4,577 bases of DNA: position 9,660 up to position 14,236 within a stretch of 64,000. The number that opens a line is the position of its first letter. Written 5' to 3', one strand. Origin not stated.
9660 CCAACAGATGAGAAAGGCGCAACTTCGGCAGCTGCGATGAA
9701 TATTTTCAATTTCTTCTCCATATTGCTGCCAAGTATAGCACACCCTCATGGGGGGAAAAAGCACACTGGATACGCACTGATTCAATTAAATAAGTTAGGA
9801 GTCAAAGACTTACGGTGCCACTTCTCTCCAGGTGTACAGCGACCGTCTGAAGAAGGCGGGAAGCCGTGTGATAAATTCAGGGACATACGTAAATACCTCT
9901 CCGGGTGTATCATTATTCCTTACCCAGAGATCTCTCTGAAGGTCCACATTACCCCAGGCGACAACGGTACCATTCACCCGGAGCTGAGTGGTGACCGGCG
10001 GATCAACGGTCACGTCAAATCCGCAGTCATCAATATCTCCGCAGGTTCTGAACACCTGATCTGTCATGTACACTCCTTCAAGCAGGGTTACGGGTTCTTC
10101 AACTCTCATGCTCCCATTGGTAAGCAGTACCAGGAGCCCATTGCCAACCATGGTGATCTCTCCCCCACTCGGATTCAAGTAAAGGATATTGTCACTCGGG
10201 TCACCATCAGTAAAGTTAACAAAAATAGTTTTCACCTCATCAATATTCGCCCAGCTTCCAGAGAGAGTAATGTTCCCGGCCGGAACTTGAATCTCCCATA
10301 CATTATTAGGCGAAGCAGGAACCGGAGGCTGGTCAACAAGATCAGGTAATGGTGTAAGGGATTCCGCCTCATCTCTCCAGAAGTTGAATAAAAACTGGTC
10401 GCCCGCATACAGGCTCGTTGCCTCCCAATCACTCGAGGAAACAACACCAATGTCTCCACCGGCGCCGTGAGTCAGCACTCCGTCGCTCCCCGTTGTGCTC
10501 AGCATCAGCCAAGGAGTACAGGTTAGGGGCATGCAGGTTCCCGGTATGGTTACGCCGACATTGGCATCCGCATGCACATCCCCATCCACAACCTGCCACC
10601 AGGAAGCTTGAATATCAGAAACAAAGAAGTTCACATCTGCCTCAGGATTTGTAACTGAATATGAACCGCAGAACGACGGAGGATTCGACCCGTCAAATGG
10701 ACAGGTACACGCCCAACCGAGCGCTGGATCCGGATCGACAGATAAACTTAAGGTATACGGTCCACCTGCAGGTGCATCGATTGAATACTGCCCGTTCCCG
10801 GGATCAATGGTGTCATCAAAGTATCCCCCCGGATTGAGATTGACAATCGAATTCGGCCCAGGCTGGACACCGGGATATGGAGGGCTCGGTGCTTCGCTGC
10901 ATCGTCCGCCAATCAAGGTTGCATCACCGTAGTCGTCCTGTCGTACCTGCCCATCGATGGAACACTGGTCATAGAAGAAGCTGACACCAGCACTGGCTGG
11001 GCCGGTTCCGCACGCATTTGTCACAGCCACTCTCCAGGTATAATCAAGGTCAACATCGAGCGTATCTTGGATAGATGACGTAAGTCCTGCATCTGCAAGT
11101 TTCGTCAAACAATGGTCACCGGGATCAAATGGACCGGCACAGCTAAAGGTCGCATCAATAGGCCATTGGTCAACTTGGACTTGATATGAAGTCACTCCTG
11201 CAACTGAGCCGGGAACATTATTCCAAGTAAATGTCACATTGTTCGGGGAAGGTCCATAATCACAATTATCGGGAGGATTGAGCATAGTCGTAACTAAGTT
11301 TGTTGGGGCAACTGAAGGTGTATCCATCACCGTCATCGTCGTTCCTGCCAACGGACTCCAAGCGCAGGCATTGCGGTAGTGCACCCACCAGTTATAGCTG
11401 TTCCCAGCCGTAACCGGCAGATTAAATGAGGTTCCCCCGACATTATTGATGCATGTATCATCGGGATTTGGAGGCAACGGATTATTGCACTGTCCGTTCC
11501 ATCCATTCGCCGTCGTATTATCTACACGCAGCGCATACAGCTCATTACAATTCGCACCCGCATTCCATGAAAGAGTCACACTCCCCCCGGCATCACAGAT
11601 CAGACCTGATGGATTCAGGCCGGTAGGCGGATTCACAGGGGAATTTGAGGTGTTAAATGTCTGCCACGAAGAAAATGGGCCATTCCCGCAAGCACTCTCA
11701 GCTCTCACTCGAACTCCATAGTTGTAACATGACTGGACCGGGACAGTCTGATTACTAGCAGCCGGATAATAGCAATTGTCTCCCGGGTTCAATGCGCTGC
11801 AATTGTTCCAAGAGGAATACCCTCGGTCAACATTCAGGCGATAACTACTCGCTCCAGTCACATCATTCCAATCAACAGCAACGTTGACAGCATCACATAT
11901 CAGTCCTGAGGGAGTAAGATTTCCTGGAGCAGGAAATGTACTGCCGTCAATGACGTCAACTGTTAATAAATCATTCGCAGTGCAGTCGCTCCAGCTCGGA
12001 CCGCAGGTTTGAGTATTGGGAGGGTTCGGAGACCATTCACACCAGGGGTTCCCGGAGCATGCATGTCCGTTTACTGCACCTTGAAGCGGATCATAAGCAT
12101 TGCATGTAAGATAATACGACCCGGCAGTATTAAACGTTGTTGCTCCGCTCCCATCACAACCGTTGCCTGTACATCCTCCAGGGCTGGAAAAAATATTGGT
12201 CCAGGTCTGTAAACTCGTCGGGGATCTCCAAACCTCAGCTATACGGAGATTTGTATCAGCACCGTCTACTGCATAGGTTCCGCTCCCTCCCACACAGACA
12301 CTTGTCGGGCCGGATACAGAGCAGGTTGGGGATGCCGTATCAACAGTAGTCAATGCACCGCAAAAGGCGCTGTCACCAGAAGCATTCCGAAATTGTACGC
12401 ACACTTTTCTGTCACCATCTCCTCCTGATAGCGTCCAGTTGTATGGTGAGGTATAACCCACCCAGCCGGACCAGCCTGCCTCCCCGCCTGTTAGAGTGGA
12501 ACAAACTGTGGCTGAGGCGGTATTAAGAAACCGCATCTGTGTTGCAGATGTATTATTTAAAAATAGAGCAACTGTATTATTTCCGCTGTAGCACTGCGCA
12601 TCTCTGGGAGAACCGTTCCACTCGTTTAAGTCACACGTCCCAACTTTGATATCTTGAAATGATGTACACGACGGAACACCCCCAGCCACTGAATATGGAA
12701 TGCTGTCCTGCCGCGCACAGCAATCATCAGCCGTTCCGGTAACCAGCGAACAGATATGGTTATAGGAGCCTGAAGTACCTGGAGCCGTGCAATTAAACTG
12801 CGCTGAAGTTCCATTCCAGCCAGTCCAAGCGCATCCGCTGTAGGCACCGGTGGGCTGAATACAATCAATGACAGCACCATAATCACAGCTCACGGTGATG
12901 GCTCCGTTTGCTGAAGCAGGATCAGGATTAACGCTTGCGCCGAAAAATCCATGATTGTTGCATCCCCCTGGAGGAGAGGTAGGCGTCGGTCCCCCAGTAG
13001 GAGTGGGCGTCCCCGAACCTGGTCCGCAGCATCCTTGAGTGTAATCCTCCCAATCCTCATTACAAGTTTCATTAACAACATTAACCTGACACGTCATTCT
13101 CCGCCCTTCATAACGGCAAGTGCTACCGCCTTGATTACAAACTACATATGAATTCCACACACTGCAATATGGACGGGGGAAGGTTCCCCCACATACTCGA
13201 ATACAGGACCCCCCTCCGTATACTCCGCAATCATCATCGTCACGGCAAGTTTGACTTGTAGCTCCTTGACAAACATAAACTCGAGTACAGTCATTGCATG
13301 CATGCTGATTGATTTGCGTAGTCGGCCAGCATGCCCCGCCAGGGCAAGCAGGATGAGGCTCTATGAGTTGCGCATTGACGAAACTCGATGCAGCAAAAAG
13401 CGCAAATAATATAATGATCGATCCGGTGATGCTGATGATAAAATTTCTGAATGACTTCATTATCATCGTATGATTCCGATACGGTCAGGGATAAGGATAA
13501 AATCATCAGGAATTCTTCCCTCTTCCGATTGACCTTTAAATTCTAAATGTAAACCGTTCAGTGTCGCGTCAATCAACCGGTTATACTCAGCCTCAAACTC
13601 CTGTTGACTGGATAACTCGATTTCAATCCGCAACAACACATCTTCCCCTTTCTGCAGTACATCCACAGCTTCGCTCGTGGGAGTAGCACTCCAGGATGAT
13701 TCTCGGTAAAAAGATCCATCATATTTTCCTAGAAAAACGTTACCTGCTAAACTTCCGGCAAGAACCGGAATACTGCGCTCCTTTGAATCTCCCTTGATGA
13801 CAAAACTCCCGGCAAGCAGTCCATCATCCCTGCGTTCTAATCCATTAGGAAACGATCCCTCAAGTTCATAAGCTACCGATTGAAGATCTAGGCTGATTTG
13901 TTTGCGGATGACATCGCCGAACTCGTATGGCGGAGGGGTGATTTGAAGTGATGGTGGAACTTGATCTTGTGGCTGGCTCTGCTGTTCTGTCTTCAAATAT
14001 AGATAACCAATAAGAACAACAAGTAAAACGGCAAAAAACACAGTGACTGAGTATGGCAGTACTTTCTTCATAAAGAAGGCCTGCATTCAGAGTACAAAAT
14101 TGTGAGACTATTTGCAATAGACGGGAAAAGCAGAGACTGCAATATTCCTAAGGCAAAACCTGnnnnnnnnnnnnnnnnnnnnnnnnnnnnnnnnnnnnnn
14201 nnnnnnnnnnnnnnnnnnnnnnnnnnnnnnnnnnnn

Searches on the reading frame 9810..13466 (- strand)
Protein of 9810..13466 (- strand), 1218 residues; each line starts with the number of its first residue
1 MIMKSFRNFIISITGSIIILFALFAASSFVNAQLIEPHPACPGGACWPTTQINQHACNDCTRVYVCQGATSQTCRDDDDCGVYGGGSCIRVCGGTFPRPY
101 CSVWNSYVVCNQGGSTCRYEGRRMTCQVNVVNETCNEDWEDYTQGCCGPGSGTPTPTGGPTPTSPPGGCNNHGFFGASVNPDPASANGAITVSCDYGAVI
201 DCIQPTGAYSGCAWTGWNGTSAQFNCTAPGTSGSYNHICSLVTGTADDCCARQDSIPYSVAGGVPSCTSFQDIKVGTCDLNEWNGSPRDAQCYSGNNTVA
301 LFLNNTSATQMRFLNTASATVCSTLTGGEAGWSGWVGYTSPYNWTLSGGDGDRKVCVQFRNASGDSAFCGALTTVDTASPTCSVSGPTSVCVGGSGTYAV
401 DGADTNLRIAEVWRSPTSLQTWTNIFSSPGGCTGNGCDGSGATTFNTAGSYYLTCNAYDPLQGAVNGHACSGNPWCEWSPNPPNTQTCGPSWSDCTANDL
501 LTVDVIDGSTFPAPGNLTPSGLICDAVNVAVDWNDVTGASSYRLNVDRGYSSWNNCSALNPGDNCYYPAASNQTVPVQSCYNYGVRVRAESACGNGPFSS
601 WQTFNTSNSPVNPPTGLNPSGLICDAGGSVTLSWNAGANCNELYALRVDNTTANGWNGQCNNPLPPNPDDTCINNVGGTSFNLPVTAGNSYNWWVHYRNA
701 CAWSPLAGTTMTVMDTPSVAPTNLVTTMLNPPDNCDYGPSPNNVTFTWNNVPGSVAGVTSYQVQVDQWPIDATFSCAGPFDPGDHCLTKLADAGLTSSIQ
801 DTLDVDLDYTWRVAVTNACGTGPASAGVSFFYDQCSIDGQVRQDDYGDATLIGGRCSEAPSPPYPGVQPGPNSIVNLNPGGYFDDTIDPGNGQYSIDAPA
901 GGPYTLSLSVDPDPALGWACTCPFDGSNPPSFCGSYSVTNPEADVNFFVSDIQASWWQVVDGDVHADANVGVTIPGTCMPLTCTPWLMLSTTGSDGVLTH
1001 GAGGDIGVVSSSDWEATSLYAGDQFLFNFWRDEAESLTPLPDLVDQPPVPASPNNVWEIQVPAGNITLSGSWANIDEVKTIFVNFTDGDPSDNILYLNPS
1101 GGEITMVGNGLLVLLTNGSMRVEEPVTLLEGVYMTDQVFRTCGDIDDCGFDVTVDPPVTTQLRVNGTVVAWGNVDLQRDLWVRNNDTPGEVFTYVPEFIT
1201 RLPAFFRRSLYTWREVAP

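Call 4: search_protein_families(library=pfam, proteins=[window:9810-13466:-], max_evalue=1)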
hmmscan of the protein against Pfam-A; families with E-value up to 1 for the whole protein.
window:9810-13466:- (1218 aa): 1 family
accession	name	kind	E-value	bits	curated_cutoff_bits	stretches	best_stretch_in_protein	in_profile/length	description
PF00041.27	fn3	-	0.015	16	25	0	739-829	11-82/84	Fibronectin type III domain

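Call 5: search_protein_families(library=ncbifam, proteins=[window:9810-13466:-], max_evalue=1)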
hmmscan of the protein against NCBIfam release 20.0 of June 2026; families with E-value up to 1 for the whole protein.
window:9810-13466:- (1218 aa): 0 families

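Call 81: search_protein_families(library=padloc, proteins=[window:9810-13466:-], max_evalue=0.1)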
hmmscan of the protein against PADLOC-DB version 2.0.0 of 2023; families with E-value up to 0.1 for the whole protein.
window:9810-13466:- (1218 aa): 0 families

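Call 82: search_protein_families(library=phrogs, proteins=[window:9810-13466:-], max_evalue=0.1)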
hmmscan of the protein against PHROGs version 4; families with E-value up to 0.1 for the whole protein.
window:9810-13466:- (1218 aa): 0 families

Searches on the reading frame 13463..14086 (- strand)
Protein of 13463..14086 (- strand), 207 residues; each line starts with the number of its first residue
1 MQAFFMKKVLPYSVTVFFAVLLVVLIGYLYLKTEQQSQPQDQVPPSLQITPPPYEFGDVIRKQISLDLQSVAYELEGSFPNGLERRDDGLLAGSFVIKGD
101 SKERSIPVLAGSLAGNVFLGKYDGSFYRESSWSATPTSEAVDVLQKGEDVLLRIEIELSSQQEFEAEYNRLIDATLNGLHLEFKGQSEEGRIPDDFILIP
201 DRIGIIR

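Call 4: search_protein_families(library=pfam, proteins=[window:13463-14086:-], max_evalue=1)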
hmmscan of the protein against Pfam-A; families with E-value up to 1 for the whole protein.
window:13463-14086:- (207 aa): 1 family
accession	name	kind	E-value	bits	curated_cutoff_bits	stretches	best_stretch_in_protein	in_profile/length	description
PF10336.14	DUF2420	-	0.14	12.6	23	1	146-175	76-105/108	Protein of unknown function (DUF2420)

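Call 5: search_protein_families(library=ncbifam, proteins=[window:13463-14086:-], max_evalue=1)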
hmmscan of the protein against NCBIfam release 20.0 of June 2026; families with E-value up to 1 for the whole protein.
window:13463-14086:- (207 aa): 0 families

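Call 42: find_related_loci(query=A4, collection=viral_contigs, flank=10000)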
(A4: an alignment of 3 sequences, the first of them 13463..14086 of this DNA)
Query A4 (207 aa) in viral_contigs; peptide patterns used: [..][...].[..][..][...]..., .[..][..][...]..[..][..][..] (x = any residue, [..] = any of these).
49 stretches matched a pattern, but none encodes a relative of the query by tblastn (E <= 1e-3).

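Call 59: search_solved_structures(query=A4, max_evalue=10)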
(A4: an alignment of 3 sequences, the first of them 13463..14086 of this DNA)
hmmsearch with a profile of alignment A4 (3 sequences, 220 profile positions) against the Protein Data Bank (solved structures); distinct sequences matched with E-value up to 10: 1.
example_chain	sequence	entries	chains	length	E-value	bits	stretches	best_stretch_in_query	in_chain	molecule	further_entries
4wcw_A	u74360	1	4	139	0.42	13.2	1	98-164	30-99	Ribosomal silencing factor RsfS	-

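Call 81: search_protein_families(library=padloc, proteins=[window:13463-14086:-], max_evalue=0.1)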
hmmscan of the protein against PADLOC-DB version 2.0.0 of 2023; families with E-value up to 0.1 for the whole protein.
window:13463-14086:- (207 aa): 0 families

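Call 82: search_protein_families(library=phrogs, proteins=[window:13463-14086:-], max_evalue=0.1)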
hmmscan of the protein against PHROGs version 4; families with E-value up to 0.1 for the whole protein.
window:13463-14086:- (207 aa): 0 families

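Call 89: find_encoding_contigs(protein=window:13463-14086:-, flank=3000, max_places=3)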
Protein window:13463-14086:- (207 aa): no gene with exactly this product is on record in the collection.

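Call 90: find_related_loci(query=A4, collection=metagenome_contigs, flank=10000)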
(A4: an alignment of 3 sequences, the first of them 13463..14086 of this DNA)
Query A4 (207 aa) in metagenome_contigs; peptide patterns used: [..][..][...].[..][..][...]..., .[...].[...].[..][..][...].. (x = any residue, [..] = any of these).
217 stretches matched a pattern, but none encodes a relative of the query by tblastn (E <= 1e-3).

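Call 91: find_homologous_proteins(query=window:13463-14086:-, max_evalue=0.001)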
Query window:13463-14086:- (207 aa): 1 proteins with E <= 0.001 among 329 candidates.
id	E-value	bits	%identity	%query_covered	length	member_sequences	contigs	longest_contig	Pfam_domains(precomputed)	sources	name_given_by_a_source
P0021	4.1e-126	436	100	98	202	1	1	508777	-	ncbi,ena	-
